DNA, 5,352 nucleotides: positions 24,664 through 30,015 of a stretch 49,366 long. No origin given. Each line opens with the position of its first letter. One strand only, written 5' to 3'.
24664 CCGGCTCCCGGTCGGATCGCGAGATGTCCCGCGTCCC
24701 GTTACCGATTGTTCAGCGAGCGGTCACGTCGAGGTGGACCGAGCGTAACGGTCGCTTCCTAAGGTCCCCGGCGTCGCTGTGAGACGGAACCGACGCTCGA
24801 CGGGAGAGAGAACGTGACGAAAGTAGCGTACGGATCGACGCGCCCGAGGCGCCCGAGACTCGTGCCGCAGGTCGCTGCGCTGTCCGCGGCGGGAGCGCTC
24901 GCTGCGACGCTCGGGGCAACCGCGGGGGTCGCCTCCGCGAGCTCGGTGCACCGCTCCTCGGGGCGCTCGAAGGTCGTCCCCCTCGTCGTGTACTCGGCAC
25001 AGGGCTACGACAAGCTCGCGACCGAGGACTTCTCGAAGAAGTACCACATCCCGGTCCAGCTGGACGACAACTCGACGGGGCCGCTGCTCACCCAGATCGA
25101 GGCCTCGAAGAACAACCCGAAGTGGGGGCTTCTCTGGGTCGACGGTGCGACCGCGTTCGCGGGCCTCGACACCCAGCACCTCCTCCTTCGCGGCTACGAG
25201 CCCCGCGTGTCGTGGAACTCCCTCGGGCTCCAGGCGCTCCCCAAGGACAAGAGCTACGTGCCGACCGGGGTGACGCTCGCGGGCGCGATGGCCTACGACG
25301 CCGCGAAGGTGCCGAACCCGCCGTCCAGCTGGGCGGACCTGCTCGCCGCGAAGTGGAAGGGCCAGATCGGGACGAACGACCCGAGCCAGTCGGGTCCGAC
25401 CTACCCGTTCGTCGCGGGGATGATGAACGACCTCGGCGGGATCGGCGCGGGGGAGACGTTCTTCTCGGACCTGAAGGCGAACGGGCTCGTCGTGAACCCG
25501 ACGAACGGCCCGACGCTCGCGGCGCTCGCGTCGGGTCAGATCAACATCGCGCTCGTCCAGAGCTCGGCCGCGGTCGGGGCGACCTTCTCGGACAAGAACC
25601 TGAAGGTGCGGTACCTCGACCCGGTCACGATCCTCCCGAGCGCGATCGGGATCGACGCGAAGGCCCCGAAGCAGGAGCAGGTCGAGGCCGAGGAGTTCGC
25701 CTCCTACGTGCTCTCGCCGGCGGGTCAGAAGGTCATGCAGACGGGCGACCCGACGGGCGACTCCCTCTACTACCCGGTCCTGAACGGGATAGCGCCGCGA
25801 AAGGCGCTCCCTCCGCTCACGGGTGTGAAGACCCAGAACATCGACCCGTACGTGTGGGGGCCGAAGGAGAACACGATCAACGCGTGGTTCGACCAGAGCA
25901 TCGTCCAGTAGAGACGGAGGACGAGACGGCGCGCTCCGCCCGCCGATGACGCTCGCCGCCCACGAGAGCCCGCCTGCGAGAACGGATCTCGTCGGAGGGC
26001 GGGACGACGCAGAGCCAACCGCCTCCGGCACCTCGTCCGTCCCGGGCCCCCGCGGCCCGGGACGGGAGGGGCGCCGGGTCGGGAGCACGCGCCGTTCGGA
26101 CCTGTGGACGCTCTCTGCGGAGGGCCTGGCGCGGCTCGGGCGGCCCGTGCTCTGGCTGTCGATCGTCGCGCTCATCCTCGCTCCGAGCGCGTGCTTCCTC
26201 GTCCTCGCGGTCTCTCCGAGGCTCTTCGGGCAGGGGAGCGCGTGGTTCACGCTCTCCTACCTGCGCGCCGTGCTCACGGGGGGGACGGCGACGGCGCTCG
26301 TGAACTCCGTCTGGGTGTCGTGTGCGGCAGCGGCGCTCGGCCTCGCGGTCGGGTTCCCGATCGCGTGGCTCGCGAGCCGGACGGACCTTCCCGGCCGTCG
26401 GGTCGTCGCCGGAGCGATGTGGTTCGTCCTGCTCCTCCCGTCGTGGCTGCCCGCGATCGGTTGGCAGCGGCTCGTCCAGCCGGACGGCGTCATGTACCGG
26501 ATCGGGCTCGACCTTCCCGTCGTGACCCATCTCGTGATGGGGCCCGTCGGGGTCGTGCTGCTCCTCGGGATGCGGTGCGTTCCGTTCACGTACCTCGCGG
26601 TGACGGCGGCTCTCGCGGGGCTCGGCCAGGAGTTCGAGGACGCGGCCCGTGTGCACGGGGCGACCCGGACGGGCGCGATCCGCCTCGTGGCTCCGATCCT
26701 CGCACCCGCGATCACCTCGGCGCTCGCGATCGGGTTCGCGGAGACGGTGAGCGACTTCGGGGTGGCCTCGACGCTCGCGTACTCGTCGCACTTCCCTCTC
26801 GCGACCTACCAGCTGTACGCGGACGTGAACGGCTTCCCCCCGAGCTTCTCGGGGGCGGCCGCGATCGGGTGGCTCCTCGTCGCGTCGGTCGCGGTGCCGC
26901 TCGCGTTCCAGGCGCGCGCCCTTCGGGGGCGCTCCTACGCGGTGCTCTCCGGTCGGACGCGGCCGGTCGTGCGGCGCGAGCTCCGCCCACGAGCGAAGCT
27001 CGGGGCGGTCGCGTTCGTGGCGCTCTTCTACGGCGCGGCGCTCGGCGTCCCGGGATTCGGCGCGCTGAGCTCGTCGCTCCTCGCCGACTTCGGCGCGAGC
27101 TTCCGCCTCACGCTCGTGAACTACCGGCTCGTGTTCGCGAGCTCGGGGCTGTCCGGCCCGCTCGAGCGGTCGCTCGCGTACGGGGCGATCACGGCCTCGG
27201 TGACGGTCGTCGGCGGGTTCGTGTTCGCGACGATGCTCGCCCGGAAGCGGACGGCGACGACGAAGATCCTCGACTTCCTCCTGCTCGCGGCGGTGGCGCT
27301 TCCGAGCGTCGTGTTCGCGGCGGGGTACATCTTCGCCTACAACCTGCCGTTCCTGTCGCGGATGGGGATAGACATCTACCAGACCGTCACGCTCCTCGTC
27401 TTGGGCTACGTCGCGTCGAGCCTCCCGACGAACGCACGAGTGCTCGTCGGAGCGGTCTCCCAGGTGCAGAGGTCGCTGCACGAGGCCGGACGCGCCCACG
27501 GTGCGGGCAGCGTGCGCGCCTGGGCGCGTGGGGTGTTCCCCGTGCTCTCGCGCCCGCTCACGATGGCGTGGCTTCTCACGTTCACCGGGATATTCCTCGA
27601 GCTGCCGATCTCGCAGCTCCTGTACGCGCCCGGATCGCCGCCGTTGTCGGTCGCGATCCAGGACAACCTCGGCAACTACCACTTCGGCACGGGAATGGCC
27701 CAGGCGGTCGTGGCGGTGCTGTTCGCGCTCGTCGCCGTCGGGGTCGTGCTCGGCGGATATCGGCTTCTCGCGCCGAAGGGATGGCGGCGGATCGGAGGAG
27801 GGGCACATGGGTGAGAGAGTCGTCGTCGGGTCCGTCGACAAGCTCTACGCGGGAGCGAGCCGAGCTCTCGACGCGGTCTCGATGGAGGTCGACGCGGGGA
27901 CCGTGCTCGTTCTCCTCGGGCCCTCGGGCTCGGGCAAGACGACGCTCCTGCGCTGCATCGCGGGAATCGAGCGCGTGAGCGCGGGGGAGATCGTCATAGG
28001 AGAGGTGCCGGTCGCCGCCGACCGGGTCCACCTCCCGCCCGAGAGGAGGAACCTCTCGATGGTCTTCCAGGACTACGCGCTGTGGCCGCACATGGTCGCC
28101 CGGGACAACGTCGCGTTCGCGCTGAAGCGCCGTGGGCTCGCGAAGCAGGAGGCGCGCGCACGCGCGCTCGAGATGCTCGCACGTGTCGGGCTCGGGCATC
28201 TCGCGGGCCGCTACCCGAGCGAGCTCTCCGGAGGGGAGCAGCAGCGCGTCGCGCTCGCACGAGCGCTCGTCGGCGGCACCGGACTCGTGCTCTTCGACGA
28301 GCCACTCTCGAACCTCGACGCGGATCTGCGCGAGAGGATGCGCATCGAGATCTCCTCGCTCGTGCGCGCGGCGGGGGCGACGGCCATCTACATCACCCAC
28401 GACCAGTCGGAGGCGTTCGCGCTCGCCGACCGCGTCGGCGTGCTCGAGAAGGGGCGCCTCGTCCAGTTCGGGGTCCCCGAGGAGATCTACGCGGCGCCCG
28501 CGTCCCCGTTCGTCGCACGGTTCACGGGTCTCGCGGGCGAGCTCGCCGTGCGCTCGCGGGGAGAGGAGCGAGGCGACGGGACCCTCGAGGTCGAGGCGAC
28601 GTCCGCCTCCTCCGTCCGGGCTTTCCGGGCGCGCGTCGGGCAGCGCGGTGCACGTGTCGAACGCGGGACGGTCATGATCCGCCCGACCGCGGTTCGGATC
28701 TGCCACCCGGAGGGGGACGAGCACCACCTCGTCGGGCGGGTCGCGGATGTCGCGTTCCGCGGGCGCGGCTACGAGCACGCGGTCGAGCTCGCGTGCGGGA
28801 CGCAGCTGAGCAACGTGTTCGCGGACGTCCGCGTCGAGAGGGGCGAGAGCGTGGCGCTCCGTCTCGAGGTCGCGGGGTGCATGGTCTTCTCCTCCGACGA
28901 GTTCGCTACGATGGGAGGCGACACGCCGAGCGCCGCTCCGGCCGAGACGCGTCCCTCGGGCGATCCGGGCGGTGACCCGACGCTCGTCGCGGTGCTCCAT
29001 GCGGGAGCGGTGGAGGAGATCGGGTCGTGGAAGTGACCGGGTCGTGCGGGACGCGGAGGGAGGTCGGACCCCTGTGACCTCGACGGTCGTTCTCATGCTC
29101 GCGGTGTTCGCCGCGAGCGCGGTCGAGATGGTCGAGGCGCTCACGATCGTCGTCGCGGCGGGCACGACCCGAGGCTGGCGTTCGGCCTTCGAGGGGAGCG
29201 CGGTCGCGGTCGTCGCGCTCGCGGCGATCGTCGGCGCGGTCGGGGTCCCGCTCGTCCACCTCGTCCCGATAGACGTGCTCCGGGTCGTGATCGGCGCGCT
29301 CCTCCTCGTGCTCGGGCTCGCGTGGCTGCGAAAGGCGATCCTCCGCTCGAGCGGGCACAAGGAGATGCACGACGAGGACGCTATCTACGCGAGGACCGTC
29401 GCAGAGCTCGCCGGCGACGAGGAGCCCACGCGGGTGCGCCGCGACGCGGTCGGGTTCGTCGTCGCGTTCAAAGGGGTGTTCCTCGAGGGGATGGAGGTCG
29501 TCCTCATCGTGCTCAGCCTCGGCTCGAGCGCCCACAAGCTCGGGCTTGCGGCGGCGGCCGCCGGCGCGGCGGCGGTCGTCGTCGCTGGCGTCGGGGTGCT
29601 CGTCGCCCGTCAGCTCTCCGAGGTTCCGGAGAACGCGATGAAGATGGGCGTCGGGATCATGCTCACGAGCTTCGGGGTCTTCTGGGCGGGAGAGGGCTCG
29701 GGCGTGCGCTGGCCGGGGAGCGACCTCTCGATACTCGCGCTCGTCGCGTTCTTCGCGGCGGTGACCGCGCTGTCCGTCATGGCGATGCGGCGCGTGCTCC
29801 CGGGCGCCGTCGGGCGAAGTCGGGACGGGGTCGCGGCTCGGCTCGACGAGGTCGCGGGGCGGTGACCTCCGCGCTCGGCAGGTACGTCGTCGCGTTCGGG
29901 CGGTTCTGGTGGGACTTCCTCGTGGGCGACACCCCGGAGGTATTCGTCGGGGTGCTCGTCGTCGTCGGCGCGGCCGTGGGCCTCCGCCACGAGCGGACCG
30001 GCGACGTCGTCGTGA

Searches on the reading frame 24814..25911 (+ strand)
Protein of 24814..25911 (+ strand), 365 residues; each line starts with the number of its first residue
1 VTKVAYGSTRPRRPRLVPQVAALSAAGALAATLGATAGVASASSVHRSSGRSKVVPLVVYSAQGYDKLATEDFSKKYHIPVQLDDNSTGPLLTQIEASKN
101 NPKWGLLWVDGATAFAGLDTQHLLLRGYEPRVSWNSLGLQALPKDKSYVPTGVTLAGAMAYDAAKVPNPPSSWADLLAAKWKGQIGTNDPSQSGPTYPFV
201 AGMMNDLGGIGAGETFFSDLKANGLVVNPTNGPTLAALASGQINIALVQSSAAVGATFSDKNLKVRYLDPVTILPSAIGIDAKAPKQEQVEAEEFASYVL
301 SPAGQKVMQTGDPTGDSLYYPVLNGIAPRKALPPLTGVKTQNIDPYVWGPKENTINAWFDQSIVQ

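Call 9: search_protein_families(library=pfam, proteins=[window:24814-25911:+], max_evalue=0.001)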
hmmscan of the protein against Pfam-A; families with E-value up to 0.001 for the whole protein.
window:24814-25911:+ (365 aa): 3 families
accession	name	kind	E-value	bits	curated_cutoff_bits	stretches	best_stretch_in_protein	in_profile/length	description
PF13416.11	SBP_bac_8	-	4e-18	66.6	27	1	71-310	4-254/279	Bacterial extracellular solute-binding protein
PF13343.11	SBP_bac_6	-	7e-14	52.3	24.6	1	143-311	52-214/245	Bacterial extracellular solute-binding protein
PF13531.11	SBP_bac_11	-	8.1e-14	52.4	25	1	70-309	17-222/227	Bacterial extracellular solute-binding protein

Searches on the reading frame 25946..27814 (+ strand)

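Call 9: search_protein_families(library=pfam, proteins=[window:25946-27814:+], max_evalue=0.001)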
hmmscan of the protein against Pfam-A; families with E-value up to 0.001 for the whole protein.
window:25946-27814:+ (622 aa): 1 family
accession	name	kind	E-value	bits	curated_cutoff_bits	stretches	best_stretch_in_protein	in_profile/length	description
PF00528.27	BPD_transp_1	-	2.4e-13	50.7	26.4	2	424-611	1-181/184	Binding-protein-dependent transport system inner membrane component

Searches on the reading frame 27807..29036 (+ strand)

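Call 9: search_protein_families(library=pfam, proteins=[window:27807-29036:+], max_evalue=0.001)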
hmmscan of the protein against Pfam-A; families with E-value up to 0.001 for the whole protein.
window:27807-29036:+ (409 aa): 4 families
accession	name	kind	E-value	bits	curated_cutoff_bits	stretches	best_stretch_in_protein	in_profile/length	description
PF00005.33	ABC_tran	-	1.4e-32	113.5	25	1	21-167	1-136/137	ABC transporter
PF08402.16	TOBE_2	-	9.7e-10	38.9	21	1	289-361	1-76/76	TOBE domain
PF13304.12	AAA_21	-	1.7e-07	32.1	27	0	34-63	2-29/304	AAA domain, putative AbiEii toxin, Type IV TA system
PF13191.12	AAA_16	-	2.9e-05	25.1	32.6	1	29-201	20-141/167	AAA ATPase domain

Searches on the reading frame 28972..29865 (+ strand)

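Call 9: search_protein_families(library=pfam, proteins=[window:28972-29865:+], max_evalue=0.001)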
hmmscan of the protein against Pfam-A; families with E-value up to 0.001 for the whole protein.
window:28972-29865:+ (297 aa): 2 families
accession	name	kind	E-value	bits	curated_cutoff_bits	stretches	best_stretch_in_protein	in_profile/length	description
PF16955.11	OFeT_1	-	2.8e-06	27.6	26.9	0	42-124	104-184/207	Ferrous iron uptake permease, iron-lead transporter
PF01925.25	TauE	-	0.00058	20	32.6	1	38-262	24-232/237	Sulfite exporter TauE/SafE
